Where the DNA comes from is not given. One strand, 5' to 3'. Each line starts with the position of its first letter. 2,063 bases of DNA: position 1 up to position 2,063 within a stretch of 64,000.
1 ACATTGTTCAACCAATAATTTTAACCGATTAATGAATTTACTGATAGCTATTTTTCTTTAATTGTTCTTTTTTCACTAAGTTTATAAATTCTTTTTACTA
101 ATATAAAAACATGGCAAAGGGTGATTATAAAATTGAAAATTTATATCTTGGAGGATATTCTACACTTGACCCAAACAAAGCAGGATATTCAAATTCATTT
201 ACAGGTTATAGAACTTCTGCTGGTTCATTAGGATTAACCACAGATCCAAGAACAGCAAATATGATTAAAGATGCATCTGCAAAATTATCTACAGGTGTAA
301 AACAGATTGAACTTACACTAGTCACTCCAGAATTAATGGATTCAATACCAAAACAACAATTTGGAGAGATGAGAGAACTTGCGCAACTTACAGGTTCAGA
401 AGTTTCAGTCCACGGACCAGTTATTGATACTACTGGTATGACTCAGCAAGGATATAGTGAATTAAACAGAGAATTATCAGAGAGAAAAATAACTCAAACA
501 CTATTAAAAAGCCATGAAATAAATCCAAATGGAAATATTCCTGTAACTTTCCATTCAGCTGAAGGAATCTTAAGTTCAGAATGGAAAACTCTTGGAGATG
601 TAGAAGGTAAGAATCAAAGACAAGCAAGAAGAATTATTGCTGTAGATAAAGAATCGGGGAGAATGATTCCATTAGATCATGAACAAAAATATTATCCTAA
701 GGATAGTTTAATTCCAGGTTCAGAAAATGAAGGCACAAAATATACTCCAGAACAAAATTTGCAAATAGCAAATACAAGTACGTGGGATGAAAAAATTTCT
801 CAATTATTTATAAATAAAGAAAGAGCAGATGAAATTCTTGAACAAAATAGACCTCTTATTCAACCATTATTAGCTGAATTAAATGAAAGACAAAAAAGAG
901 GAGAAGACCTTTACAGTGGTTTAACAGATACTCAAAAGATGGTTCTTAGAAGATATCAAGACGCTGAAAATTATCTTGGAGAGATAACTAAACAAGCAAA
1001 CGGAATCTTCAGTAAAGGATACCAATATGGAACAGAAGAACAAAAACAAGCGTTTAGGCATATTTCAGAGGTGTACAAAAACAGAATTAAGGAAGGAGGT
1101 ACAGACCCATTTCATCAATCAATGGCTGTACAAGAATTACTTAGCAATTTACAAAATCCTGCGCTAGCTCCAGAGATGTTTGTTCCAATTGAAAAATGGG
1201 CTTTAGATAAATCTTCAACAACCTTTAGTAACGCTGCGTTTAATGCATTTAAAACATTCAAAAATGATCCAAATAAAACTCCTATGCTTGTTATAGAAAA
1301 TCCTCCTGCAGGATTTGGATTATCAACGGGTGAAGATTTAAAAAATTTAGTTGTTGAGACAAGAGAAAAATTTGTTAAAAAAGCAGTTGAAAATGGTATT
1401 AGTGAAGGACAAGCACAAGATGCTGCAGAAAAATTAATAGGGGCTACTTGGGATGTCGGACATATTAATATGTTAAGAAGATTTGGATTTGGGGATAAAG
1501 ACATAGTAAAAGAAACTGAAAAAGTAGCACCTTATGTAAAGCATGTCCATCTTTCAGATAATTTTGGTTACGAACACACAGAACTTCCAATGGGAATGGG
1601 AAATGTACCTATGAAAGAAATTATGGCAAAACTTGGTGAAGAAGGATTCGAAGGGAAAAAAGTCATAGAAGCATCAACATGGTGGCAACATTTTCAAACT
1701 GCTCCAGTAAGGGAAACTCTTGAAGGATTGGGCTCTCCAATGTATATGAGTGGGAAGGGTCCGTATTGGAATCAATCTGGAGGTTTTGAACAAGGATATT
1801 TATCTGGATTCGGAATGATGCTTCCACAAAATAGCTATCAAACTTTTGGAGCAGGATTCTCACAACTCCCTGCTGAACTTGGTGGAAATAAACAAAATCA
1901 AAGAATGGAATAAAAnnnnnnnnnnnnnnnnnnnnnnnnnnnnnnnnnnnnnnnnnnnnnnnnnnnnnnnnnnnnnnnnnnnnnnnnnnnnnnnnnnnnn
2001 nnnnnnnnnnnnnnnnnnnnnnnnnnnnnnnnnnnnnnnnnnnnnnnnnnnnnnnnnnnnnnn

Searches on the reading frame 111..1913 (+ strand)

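Call 89: search_protein_families(library=pfam, proteins=[window:111-1913:+], max_evalue=0.00001)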
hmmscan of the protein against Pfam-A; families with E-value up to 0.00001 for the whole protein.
window:111-1913:+ (600 aa): 1 family
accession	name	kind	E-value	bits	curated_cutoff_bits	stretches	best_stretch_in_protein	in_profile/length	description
PF01261.30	AP_endonuc_2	-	2.1e-10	41.2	31.1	1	434-522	140-230/249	Xylose isomerase-like TIM barrel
